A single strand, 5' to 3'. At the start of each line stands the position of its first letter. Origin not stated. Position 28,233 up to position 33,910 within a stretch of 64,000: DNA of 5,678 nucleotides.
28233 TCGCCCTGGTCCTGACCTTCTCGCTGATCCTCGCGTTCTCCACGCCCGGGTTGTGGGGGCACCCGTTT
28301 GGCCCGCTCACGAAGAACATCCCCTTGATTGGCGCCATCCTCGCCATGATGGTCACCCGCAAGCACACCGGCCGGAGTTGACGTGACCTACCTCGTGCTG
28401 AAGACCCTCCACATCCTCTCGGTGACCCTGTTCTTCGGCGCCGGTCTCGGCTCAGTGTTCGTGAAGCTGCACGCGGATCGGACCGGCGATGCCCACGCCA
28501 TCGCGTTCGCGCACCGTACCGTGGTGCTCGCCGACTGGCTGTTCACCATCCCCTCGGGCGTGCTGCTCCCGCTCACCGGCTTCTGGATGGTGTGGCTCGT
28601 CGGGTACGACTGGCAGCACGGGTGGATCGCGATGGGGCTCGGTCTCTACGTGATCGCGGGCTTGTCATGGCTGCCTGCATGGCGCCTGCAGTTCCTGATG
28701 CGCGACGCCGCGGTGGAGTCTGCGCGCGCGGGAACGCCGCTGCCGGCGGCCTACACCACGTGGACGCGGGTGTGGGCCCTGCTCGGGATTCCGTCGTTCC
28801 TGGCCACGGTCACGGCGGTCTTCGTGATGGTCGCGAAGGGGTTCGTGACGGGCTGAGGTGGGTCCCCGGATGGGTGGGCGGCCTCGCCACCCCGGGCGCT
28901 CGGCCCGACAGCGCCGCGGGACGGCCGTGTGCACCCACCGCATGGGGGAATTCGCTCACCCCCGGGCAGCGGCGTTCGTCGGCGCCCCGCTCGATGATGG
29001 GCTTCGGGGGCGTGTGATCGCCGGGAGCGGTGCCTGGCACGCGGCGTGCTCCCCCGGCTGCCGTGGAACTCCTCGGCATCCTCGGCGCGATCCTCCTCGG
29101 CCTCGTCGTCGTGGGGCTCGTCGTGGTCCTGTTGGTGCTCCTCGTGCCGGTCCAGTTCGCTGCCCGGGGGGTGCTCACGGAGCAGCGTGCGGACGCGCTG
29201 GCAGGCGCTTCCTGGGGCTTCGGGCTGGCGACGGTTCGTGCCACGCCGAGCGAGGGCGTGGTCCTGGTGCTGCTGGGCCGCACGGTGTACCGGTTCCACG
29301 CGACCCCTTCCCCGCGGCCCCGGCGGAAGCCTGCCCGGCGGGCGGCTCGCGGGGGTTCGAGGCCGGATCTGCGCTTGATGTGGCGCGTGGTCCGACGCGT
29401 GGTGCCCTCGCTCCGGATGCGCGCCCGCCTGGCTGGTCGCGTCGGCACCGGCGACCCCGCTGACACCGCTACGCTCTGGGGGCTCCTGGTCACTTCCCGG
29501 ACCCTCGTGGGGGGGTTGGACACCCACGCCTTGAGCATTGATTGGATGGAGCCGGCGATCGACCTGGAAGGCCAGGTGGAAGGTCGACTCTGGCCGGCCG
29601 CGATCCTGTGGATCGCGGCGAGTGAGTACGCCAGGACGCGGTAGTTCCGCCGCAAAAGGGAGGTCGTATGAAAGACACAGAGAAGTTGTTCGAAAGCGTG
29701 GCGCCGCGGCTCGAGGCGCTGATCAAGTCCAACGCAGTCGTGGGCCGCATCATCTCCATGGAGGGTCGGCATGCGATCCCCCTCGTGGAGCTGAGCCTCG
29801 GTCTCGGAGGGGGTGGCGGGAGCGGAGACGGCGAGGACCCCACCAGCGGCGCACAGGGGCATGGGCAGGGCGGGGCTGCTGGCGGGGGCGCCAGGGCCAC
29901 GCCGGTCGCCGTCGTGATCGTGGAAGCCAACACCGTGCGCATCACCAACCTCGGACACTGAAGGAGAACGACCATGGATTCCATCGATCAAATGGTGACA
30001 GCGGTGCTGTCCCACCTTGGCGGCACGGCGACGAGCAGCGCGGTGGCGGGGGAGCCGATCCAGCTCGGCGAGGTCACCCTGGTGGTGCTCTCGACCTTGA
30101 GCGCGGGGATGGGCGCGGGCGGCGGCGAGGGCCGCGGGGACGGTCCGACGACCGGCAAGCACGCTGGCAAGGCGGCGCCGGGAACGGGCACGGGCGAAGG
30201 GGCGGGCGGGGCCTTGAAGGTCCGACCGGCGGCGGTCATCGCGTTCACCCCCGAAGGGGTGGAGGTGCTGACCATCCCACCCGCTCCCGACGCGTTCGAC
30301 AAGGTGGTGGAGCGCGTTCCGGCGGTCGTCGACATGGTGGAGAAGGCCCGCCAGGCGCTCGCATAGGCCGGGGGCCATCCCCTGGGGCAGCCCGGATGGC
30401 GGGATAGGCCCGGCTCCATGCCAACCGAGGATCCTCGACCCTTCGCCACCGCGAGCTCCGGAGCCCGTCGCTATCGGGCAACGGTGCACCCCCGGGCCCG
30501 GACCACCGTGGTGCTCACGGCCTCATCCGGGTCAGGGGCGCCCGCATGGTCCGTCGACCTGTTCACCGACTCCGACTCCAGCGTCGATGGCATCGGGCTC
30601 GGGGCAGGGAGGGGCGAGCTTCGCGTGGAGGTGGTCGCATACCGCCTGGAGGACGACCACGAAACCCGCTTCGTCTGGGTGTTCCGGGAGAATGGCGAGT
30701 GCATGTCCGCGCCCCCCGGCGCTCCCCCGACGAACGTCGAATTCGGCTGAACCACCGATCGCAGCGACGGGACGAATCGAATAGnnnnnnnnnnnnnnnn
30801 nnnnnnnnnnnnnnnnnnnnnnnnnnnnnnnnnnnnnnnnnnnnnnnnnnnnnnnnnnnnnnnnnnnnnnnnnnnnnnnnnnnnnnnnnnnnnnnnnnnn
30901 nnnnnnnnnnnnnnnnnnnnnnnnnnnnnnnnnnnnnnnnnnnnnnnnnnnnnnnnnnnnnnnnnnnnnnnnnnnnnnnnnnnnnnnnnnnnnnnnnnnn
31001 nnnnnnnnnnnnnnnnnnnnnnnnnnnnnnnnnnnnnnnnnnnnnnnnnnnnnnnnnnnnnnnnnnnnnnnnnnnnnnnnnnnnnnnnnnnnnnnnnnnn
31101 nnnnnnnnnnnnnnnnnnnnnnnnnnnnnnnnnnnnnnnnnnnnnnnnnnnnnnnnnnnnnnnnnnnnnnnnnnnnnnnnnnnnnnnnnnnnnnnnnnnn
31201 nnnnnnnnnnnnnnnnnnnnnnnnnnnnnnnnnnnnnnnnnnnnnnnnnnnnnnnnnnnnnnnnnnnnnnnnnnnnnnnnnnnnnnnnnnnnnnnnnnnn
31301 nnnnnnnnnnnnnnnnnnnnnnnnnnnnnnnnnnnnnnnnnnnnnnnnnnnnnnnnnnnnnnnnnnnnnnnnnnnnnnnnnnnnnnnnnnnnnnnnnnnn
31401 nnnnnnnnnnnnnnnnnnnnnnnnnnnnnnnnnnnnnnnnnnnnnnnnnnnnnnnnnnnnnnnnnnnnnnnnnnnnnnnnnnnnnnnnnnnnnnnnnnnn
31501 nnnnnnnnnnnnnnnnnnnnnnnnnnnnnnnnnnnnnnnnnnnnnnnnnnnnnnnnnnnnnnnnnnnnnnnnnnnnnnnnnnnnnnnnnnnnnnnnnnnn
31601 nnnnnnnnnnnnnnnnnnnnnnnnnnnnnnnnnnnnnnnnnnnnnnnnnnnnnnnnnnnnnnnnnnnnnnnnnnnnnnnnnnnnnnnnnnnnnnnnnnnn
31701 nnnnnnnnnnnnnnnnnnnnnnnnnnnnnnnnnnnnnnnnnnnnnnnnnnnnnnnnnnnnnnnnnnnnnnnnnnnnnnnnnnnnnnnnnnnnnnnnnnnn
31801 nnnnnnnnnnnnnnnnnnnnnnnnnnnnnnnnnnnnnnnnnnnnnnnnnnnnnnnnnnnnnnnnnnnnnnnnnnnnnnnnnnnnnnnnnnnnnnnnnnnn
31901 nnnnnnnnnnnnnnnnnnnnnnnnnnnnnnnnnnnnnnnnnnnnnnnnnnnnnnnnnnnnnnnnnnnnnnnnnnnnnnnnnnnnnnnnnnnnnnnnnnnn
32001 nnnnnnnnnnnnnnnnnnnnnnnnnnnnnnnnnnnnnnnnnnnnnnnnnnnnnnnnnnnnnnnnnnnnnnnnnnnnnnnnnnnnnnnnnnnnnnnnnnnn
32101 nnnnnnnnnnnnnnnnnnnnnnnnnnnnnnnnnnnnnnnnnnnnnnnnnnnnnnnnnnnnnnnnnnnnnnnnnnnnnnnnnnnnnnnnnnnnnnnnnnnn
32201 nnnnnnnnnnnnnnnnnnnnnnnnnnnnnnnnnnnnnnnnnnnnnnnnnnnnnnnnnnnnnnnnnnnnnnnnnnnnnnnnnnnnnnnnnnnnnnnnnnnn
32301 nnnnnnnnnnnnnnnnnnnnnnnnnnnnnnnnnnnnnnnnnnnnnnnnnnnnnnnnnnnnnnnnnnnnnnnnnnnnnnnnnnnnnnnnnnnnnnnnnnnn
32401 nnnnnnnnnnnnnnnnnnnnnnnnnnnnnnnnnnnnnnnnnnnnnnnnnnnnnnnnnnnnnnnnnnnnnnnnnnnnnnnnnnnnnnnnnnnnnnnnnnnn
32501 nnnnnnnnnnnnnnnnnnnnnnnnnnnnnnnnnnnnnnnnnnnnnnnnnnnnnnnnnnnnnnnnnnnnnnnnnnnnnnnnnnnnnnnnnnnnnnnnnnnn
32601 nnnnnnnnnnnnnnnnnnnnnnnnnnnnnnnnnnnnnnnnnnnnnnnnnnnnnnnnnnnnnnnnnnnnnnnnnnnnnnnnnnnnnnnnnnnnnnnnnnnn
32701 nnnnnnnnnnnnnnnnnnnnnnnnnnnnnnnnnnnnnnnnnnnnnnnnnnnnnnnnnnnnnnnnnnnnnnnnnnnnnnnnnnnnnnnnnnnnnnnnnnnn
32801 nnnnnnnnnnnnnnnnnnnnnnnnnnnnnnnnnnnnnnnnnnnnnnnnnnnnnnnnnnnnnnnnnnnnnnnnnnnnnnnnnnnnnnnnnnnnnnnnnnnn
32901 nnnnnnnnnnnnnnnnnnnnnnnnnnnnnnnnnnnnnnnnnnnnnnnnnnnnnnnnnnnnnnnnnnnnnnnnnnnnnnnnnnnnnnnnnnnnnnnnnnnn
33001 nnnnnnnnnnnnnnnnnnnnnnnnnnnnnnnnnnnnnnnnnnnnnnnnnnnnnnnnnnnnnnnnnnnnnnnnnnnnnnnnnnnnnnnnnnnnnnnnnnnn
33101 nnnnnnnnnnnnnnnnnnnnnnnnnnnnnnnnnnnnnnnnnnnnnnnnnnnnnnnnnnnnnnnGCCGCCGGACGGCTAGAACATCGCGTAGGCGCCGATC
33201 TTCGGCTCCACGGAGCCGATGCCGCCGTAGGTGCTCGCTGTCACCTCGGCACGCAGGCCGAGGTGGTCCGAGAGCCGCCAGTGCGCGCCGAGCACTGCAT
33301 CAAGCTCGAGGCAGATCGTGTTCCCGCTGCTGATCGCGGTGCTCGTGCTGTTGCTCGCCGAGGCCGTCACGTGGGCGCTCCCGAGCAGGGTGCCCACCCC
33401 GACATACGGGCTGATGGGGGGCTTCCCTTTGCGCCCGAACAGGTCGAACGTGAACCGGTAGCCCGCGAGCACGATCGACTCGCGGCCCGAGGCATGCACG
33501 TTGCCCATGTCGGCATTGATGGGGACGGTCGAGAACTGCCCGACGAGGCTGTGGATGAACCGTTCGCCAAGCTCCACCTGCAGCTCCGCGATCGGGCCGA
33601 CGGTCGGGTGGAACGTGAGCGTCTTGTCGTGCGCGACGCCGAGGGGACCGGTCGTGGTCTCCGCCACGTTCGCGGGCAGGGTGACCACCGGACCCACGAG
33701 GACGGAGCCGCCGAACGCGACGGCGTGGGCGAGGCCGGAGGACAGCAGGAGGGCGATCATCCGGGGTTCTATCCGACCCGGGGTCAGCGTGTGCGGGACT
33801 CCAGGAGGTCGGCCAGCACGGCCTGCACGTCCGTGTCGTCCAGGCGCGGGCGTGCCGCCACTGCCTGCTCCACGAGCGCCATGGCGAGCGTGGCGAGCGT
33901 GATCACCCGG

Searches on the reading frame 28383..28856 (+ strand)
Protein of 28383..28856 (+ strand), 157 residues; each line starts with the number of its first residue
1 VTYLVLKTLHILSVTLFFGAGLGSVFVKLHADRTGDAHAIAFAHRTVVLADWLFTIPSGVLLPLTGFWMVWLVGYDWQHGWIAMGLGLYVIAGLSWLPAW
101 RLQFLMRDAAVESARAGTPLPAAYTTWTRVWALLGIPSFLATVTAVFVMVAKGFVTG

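Call 81: search_protein_families(library=pfam, proteins=[window:28383-28856:+], max_evalue=0.001)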
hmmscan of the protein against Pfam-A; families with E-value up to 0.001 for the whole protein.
window:28383-28856:+ (157 aa): 1 family
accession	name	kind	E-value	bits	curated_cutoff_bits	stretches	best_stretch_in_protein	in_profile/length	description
PF10027.14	DUF2269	-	1.4e-44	152.3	28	1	5-152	2-149/150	Predicted integral membrane protein (DUF2269)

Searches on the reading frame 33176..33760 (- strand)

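Call 7: search_protein_families(library=pfam, proteins=[window:33176-33760:-], max_evalue=0.01)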
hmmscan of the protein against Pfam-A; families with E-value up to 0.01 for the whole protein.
window:33176-33760:- (194 aa): 1 family
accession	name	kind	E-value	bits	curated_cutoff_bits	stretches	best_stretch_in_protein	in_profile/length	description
PF13505.12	OMP_b-brl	-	0.0037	17.9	28.7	1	81-178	78-155/175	Outer membrane protein beta-barrel domain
